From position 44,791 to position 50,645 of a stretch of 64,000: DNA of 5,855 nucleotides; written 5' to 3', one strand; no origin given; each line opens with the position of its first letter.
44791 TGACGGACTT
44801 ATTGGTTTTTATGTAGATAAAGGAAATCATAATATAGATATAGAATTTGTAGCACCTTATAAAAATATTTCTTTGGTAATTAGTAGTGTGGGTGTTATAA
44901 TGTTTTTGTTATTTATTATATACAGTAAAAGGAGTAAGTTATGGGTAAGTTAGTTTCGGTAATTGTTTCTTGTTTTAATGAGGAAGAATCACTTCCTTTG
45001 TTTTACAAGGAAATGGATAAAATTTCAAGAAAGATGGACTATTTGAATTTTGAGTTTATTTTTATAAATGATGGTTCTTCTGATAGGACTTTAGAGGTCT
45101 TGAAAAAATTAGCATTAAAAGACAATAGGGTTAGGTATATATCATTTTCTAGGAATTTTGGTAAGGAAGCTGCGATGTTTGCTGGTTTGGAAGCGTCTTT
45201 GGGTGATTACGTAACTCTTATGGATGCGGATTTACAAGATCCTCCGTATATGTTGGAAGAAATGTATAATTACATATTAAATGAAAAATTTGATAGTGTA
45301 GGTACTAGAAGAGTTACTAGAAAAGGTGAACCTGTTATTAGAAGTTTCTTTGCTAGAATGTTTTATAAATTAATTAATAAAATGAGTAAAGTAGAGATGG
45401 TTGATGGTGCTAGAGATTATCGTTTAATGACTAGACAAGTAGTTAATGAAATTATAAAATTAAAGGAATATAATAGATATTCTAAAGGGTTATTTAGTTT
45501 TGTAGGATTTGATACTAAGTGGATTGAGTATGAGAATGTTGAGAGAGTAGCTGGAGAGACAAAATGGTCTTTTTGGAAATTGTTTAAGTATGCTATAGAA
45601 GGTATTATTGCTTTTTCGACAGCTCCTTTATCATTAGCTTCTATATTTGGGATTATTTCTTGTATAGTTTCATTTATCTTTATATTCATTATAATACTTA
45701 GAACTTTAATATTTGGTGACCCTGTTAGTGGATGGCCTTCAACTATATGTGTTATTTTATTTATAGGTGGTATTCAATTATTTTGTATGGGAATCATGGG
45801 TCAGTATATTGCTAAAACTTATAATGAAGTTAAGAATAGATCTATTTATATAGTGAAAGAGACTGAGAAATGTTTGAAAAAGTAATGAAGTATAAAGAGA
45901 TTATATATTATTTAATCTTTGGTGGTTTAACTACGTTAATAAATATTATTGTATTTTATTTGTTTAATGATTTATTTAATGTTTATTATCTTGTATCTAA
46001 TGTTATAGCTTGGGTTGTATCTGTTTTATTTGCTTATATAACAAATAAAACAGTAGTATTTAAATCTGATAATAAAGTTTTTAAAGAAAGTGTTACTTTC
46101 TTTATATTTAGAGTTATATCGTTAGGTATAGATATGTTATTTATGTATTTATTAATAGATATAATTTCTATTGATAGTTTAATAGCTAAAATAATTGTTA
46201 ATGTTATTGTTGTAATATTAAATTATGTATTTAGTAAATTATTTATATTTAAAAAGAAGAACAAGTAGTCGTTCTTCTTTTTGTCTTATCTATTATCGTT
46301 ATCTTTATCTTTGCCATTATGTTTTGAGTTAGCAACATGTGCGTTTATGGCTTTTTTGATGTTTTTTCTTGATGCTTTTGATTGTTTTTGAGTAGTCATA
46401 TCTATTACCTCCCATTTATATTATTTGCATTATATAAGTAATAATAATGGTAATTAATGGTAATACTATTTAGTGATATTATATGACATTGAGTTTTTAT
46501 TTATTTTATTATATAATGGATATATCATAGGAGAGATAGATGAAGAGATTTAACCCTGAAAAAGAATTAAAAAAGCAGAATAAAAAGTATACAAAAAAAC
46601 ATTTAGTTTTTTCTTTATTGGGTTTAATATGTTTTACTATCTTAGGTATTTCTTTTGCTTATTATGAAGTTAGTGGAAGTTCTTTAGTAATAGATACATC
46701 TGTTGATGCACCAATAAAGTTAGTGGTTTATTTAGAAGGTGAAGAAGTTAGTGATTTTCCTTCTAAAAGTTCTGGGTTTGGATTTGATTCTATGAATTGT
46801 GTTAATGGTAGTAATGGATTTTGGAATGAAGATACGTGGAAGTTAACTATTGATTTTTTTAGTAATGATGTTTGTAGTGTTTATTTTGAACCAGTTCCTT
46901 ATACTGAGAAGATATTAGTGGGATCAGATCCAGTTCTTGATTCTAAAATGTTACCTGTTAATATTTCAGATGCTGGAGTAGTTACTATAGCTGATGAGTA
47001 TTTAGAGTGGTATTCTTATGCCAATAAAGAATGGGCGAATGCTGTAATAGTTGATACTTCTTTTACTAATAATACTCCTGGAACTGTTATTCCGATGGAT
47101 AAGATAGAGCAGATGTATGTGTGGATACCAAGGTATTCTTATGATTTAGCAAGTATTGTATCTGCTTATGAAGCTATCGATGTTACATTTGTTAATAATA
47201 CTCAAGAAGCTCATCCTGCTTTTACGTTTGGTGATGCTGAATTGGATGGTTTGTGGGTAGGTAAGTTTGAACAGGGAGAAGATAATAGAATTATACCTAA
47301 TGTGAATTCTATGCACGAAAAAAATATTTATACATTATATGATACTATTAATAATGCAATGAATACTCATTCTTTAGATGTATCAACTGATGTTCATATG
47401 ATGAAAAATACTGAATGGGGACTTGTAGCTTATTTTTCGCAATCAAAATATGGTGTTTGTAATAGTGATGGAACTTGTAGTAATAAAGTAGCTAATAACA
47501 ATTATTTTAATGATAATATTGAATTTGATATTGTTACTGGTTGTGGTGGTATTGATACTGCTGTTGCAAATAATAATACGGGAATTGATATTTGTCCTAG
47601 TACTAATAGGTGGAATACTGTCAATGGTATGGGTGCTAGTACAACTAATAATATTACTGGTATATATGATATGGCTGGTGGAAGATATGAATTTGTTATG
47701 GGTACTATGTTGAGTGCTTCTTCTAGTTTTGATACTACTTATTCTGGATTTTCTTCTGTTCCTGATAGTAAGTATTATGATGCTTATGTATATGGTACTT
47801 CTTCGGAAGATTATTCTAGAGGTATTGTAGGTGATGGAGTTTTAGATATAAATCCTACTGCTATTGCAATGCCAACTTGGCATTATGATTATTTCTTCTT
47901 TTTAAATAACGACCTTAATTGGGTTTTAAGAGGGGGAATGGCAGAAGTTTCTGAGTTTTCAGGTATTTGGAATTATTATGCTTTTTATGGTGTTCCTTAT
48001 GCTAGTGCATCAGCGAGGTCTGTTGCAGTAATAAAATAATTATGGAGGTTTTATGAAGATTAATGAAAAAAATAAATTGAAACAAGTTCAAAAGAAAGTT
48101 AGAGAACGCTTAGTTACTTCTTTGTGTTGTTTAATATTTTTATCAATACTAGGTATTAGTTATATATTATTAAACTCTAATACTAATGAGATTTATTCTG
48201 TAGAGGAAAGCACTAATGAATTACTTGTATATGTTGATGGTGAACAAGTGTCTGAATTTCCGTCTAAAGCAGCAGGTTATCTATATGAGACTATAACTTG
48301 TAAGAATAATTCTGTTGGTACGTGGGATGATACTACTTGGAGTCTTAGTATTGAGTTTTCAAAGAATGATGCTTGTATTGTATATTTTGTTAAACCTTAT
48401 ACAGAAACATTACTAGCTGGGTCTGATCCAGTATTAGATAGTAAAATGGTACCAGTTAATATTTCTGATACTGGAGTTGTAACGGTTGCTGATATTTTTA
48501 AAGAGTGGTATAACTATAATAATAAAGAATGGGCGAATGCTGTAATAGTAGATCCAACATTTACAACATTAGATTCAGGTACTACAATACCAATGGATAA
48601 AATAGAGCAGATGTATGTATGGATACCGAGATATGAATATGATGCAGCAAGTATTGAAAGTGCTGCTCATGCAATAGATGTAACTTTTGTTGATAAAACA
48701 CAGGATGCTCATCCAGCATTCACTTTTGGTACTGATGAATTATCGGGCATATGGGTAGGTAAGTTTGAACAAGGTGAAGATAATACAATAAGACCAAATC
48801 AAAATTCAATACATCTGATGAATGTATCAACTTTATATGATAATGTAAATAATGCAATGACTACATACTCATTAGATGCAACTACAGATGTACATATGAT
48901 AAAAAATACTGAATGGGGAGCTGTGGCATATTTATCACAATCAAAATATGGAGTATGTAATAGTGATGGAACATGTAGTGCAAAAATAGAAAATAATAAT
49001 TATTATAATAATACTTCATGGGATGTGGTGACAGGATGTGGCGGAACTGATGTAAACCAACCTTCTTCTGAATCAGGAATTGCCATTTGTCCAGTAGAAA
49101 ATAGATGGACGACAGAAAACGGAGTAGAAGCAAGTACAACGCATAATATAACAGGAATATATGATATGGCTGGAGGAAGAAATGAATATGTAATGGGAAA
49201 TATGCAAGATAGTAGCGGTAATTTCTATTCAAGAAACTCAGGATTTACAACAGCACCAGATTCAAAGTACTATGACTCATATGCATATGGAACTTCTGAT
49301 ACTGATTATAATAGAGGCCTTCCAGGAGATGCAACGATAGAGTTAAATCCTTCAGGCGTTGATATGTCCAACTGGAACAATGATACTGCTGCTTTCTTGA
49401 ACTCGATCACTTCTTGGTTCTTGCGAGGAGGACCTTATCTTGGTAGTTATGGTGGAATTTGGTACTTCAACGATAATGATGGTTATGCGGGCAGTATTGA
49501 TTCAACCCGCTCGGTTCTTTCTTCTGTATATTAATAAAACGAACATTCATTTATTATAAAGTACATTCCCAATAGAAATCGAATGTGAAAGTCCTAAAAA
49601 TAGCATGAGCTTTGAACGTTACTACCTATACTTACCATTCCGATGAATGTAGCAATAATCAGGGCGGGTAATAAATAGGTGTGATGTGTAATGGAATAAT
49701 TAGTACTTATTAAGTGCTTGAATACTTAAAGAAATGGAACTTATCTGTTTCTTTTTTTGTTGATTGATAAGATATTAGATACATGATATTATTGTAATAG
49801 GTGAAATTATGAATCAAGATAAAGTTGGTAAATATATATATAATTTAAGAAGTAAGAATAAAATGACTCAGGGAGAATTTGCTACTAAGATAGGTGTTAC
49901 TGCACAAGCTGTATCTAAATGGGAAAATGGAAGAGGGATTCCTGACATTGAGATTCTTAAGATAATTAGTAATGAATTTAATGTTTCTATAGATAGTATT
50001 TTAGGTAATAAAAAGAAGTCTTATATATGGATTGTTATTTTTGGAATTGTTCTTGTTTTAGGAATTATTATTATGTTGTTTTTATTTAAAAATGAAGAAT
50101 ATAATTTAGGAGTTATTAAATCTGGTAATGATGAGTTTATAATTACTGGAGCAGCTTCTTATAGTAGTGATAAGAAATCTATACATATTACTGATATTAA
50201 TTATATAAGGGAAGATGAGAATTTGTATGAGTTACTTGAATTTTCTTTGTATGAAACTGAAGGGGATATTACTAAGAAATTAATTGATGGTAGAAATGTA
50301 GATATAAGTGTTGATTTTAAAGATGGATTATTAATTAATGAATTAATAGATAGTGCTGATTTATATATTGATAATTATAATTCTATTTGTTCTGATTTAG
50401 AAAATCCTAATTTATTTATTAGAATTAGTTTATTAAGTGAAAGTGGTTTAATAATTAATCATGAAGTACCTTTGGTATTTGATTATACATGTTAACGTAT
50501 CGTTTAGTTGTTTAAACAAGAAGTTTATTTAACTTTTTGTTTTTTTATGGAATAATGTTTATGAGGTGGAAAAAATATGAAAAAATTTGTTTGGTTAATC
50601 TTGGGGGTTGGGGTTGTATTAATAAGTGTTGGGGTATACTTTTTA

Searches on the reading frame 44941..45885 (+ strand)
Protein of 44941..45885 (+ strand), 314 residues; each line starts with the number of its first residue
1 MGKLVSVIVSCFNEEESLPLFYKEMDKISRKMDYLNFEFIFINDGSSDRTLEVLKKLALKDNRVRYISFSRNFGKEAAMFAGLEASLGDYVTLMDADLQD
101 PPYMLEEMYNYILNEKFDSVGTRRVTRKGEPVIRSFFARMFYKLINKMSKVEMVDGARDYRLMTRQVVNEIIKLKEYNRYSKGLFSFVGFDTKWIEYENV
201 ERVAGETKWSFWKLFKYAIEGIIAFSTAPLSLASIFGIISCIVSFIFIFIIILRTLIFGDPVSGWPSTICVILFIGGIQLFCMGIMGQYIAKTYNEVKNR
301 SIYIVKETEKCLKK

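Call 29: search_protein_families(library=pfam, proteins=[window:44941-45885:+], max_evalue=0.000001)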
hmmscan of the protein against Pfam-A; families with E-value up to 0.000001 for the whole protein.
window:44941-45885:+ (314 aa): 3 families
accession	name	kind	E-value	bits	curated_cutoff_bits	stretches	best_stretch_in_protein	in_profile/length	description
PF00535.33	Glycos_transf_2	-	3.5e-33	115.4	23.3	1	6-171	1-167/168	Glycosyl transferase family 2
PF13641.12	Glyco_tranf_2_3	-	1.1e-11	45.6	27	1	5-144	3-142/230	Glycosyltransferase like family 2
PF10111.15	Glyco_tranf_2_2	-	8.3e-09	35.8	27.3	1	11-112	5-106/276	Glycosyltransferase like family 2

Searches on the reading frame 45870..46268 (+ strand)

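Call 29: search_protein_families(library=pfam, proteins=[window:45870-46268:+], max_evalue=0.000001)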
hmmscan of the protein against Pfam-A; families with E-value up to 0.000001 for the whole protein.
window:45870-46268:+ (132 aa): 1 family
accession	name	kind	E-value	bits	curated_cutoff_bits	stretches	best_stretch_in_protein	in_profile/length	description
PF04138.20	GtrA_DPMS_TM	-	1e-25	90.6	26.1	1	14-127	2-117/117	GtrA/DPMS, transmembrane domain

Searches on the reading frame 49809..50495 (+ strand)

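Call 29: search_protein_families(library=pfam, proteins=[window:49809-50495:+], max_evalue=0.000001)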
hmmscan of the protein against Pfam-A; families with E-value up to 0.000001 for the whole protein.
window:49809-50495:+ (228 aa): 2 families
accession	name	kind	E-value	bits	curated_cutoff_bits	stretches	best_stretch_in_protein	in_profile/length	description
PF01381.28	HTH_3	-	3.2e-15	56.3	23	1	10-62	1-53/55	Helix-turn-helix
PF12844.13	HTH_19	-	1.1e-08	35.3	30.2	1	7-65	1-59/64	Helix-turn-helix domain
